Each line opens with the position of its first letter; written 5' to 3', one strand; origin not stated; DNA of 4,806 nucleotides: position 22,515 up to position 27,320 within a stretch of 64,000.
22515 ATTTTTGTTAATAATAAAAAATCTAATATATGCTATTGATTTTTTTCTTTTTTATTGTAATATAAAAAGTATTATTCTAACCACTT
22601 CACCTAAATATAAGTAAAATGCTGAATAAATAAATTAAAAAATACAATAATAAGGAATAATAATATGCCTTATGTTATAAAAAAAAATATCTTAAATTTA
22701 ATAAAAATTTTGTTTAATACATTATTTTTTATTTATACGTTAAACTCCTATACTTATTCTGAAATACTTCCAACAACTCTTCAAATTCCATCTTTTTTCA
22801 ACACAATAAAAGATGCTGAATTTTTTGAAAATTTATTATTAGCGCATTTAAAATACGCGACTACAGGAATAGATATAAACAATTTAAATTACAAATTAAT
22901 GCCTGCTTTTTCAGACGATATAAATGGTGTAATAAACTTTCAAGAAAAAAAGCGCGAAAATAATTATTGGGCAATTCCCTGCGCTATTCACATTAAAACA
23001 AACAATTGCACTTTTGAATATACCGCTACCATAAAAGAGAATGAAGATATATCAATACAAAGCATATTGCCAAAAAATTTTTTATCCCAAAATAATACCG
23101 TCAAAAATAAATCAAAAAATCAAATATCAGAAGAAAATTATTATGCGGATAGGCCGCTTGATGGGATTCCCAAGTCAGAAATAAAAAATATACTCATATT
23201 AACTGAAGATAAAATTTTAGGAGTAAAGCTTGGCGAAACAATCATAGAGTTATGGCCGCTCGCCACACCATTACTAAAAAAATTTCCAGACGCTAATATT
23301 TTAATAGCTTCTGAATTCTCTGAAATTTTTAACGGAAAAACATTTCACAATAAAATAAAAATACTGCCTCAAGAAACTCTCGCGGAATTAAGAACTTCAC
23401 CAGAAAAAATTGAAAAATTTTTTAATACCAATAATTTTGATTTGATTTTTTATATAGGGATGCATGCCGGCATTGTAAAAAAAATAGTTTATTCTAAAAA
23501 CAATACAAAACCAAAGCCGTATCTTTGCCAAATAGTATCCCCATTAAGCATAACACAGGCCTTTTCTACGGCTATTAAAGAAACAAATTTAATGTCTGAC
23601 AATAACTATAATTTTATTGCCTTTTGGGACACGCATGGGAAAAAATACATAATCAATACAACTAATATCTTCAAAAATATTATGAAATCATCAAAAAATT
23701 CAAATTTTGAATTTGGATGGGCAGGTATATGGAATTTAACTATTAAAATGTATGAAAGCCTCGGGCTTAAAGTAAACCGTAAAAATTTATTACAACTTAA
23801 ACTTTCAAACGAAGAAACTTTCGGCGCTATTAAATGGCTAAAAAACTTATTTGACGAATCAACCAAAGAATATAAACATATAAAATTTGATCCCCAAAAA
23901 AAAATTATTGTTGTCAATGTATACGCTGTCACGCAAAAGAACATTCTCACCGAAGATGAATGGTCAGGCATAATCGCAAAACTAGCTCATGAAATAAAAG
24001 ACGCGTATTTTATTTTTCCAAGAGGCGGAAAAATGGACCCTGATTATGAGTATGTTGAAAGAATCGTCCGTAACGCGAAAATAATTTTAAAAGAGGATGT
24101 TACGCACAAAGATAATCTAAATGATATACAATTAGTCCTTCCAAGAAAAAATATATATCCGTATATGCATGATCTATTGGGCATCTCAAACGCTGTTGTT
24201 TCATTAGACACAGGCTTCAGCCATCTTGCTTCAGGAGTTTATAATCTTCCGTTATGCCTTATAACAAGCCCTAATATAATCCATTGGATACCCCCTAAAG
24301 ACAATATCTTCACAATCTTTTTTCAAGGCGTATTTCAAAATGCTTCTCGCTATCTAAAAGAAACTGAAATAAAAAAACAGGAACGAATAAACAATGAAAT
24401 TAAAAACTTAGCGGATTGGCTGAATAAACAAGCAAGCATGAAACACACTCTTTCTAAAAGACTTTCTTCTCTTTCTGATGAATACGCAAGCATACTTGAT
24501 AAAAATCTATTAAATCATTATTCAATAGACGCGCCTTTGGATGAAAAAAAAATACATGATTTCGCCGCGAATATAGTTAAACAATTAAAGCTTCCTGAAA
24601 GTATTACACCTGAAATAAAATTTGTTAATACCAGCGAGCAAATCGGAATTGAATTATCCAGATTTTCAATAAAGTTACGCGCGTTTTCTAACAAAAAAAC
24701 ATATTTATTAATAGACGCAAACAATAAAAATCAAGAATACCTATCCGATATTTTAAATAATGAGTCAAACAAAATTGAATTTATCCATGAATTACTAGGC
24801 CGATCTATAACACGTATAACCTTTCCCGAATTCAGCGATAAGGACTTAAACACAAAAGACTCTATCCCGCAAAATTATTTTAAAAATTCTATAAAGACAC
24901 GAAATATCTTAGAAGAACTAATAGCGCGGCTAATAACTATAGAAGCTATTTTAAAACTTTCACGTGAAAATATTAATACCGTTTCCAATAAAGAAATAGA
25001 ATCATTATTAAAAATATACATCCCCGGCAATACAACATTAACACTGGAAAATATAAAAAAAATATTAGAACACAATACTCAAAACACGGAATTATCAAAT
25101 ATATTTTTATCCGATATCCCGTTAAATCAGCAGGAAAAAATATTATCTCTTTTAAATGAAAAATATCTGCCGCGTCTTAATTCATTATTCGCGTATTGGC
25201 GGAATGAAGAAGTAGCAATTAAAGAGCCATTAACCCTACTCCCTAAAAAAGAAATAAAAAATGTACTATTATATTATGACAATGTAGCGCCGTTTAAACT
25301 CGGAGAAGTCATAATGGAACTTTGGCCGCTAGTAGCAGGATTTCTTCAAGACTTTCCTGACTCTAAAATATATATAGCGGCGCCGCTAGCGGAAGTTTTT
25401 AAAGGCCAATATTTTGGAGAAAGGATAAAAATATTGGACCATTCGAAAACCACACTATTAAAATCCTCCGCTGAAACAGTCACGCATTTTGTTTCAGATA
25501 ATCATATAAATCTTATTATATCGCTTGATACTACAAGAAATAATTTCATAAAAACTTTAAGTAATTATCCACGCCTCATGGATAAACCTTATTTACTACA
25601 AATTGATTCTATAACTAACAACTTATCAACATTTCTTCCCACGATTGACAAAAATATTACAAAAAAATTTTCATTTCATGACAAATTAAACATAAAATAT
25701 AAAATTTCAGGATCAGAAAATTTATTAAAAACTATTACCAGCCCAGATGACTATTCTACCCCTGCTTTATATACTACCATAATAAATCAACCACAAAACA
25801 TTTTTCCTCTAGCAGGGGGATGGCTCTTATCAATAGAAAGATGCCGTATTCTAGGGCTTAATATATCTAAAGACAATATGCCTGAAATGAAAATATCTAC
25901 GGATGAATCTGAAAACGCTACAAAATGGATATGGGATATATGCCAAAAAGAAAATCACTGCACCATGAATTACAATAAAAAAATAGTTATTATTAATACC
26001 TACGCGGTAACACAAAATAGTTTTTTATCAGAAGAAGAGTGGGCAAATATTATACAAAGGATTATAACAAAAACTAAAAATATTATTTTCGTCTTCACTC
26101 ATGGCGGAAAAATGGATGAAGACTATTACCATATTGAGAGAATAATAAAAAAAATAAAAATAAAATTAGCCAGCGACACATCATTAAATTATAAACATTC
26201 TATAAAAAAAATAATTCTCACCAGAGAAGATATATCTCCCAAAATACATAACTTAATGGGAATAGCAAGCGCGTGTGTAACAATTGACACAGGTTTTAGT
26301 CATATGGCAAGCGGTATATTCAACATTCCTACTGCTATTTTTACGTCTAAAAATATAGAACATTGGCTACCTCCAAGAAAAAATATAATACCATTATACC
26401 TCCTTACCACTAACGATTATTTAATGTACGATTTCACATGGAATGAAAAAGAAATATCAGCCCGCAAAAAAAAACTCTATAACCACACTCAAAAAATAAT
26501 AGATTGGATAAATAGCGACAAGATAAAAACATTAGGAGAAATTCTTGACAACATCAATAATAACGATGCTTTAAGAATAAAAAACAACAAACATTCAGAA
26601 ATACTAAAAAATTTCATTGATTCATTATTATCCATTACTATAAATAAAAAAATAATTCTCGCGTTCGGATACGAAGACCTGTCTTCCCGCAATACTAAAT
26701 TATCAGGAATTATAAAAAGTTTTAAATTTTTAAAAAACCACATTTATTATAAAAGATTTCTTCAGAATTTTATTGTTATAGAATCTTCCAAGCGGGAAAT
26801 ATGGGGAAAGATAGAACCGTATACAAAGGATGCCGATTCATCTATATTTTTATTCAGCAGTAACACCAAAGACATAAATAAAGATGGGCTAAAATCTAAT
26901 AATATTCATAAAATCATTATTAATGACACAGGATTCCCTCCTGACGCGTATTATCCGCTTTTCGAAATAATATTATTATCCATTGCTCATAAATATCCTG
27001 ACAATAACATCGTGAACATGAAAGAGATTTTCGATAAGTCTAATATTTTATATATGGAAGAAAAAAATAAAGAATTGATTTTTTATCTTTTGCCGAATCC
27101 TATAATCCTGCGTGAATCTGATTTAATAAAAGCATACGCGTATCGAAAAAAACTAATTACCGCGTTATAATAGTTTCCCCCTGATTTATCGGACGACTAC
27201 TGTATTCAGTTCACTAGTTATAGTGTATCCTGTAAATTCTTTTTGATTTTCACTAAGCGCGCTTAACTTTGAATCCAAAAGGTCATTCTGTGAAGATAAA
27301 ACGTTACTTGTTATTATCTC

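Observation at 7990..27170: Three large anchor-bearing enzymes with different chemistries share one unrecognised C-terminal domain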

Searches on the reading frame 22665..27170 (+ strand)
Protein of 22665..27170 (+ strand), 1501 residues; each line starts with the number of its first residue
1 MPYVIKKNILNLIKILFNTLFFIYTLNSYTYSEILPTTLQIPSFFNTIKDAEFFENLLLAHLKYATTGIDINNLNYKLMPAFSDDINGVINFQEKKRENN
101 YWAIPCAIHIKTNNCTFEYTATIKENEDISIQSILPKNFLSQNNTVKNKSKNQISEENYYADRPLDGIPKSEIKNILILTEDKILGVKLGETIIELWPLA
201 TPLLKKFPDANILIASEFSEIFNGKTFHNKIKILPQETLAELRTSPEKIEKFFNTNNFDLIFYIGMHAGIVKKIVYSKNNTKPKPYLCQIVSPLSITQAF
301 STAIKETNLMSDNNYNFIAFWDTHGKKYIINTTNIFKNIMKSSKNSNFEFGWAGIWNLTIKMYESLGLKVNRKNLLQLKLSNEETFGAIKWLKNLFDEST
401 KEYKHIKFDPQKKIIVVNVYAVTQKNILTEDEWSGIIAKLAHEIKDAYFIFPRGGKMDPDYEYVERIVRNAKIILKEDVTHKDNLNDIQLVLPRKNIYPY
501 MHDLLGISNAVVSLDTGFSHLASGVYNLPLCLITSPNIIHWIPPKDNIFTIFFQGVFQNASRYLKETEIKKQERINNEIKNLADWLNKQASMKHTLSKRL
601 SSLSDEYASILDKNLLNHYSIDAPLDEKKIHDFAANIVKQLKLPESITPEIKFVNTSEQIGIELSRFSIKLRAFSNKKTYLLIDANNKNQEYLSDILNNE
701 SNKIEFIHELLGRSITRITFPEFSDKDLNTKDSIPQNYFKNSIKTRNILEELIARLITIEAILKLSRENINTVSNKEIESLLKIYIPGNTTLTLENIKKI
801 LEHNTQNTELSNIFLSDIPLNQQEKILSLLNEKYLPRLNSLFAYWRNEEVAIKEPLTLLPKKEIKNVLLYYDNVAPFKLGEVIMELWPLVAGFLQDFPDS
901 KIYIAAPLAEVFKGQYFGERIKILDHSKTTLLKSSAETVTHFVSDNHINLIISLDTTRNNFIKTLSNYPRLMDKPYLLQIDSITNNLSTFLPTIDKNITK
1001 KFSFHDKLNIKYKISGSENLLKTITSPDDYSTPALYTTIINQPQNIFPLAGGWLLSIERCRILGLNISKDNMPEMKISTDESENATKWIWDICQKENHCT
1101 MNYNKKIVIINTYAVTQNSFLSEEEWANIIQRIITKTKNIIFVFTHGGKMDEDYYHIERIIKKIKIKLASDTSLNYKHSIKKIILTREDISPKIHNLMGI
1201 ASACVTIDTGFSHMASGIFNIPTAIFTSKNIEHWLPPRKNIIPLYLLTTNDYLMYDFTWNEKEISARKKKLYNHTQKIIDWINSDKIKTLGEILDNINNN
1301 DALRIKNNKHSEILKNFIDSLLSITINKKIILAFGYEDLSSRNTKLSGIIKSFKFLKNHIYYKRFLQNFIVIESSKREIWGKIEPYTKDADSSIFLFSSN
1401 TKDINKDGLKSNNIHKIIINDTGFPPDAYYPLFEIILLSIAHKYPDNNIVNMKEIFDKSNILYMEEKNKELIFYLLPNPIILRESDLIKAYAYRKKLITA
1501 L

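Call 5: search_protein_families(library=pfam, proteins=[window:22665-27170:+], max_evalue=0.1)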
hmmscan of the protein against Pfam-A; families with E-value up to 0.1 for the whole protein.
window:22665-27170:+ (1501 aa): 2 families
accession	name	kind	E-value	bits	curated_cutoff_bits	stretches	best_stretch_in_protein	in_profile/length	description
PF01075.23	Glyco_transf_9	-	7.2e-07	29.2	22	1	1083-1241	80-224/247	Glycosyltransferase family 9 (heptosyltransferase)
PF05015.19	HigB-like_toxin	-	0.0083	17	27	1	1274-1343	16-85/91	RelE-like toxin of type II toxin-antitoxin system HigB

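Call 11: find_encoding_contigs(protein=window:22665-27170:+, flank=10000, max_places=5)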
Protein window:22665-27170:+ (1501 aa): no gene with exactly this product is on record in the collection.

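Call 19: search_protein_families(library=ncbifam, proteins=[window:22665-27170:+], max_evalue=0.1)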
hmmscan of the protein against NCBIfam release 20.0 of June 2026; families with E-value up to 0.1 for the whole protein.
window:22665-27170:+ (1501 aa): 2 families
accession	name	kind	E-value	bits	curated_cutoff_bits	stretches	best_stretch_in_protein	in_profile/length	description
TIGR02193.1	heptsyl_trn_I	equivalog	1.9e-05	24.1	185.3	1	483-523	239-271/320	lipopolysaccharide heptosyltransferase I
NF008204.0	PRK10964.1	equivalog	0.001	18.3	437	0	491-527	238-275/322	lipopolysaccharide heptosyltransferase RfaC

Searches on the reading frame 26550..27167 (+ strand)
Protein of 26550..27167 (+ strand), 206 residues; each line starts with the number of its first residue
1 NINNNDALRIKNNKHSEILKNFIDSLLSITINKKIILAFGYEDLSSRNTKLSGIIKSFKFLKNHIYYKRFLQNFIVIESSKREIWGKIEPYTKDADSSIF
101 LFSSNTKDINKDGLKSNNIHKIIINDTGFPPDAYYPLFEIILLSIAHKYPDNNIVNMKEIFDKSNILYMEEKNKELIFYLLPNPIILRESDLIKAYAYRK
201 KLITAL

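Call 71: predict_structure(alignment_id=A4)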
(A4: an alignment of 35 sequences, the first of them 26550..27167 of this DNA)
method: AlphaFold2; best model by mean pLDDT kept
length: 206 residues; sequences in the alignment: 35
mean_pLDDT: 80.3   pTM: 0.78
mean pLDDT of the five models: 80.3, 79.2, 78.3, 76.6, 75.4
residues with pLDDT >= 90: 76; 70-90: 79; 50-70: 38; < 50: 13
segments of 3 or more residues with pLDDT < 50: 1-10, 204-206
pLDDT, mean of each block of 10 residues (from residue 1): 42 62 81 93 68 83 86 92 92 95 81 80 92 88 90 72 88 94 78 67 50
secondary structure, 60 per line:
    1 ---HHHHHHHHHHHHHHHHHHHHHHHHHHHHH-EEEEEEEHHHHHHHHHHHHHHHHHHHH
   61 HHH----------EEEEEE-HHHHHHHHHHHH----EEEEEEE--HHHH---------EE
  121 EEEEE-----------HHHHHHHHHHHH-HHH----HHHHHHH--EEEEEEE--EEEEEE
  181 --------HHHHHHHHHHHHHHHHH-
elements in order: H4-32 E34-40 H41-63 E74-79 H81-92 E97-103 H106-109 E119-125 H137-148 H157-163 E166-172 E175-180 H189-205

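Call 73: fold_search(model_id=the predicted structure, library=pdb)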
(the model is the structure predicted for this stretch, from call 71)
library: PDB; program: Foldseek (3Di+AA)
matches with E <= 10: 943; with E <= 0.001: 0
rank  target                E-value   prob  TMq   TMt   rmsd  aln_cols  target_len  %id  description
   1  4yeg_A                1.1e-02  0.30  0.27  0.22  15.1       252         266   13  Characterisation of Polyphosphate Kinase 2 from the Intracellular Pathogen Francisella tularensis (released 2015-12-02)
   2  1xn1_H                1.4e-02  0.38  0.22  0.27  10.2       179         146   11  Crystal Structure Of Lumazine Synthase From Brucella Abortus (Orthorhombic Form At 3.05 Angstroms) (released 2005-09-27)
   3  1kz6_A                2.2e-02  0.47  0.22  0.28   9.8       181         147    9  Mutant enzyme W63Y/L119F Lumazine Synthase from S.pombe (released 2002-07-24)
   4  1kz9_A                2.8e-02  0.38  0.21  0.27   9.9       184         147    9  Mutant Enzyme L119F Lumazine Synthase from S.pombe (released 2002-07-24)
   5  2i2w_B                3.0e-02  0.63  0.31  0.34  10.2       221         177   11  Crystal Structure of Escherichia Coli Phosphoheptose Isomerase (released 2007-08-21)
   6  1kz1_A                3.0e-02  0.41  0.22  0.28  10.3       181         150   10  Mutant enzyme W27G Lumazine Synthase from S.pombe (released 2002-07-24)
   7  9g3m_AA               3.2e-02  0.51  0.21  0.27   9.1       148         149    9  Circularly permuted lumazine synthase triple-stranded straight tube (released 2025-03-05)
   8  9g3h_AC               3.2e-02  0.44  0.21  0.27   8.9       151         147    9  Circularly permuted lumazine synthase twisted tube with no gap between between double strands (released 2025-03-05)
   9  1kz1_E                3.4e-02  0.44  0.23  0.30   9.4       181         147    9  Mutant enzyme W27G Lumazine Synthase from S.pombe (released 2002-07-24)
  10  6yag_C                3.4e-02  0.44  0.23  0.16   6.6       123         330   11  Crystal structure of PnrA from S. pneumoniae in complex with thymidine (released 2021-02-10)
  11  1kz1_C                3.4e-02  0.38  0.22  0.28  10.2       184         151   10  Mutant enzyme W27G Lumazine Synthase from S.pombe (released 2002-07-24)
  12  2a57_A                3.6e-02  0.38  0.22  0.28   9.9       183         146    9  Structure of 6,7-Dimthyl-8-ribityllumazine synthase from Schizosaccharomyces pombe mutant W27Y with bound ligand 6-car (released 2005-07-19)
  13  8yt4                  3.6e-02  0.28  0.21  0.26  11.0       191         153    8  Structure of Aquifex aeolicus Lumazine Synthase by Cryo-Electron Microscopy to 1.42 Angstrom Resolution (released 2024-04-10)
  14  3ooj_D                4.1e-02  0.47  0.29  0.13   8.1       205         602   14  C1A mutant of E. coli GlmS in complex with glucose-6P and glutamate (released 2011-10-19)
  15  9g3o_BB               4.1e-02  0.41  0.21  0.27  10.4       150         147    8  Circularly permuted lumazine synthase 24-pentamer spherical cage (released 2025-03-05)
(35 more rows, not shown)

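Call 86: search_solved_structures(query=A4, max_evalue=1)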
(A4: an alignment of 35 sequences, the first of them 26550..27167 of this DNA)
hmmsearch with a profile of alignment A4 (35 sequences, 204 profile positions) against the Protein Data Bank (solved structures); distinct sequences matched with E-value up to 1: 3.
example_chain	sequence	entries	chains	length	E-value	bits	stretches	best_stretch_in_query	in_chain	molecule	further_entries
2l82_A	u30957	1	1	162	0.31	13.7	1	73-141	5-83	DESIGNED PROTEIN OR32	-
4ev1_A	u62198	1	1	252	0.39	13.4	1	47-106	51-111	Anabena Tic22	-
5woy_A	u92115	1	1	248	0.49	13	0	54-118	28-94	Phosphoenolpyruvate-protein phosphotransferase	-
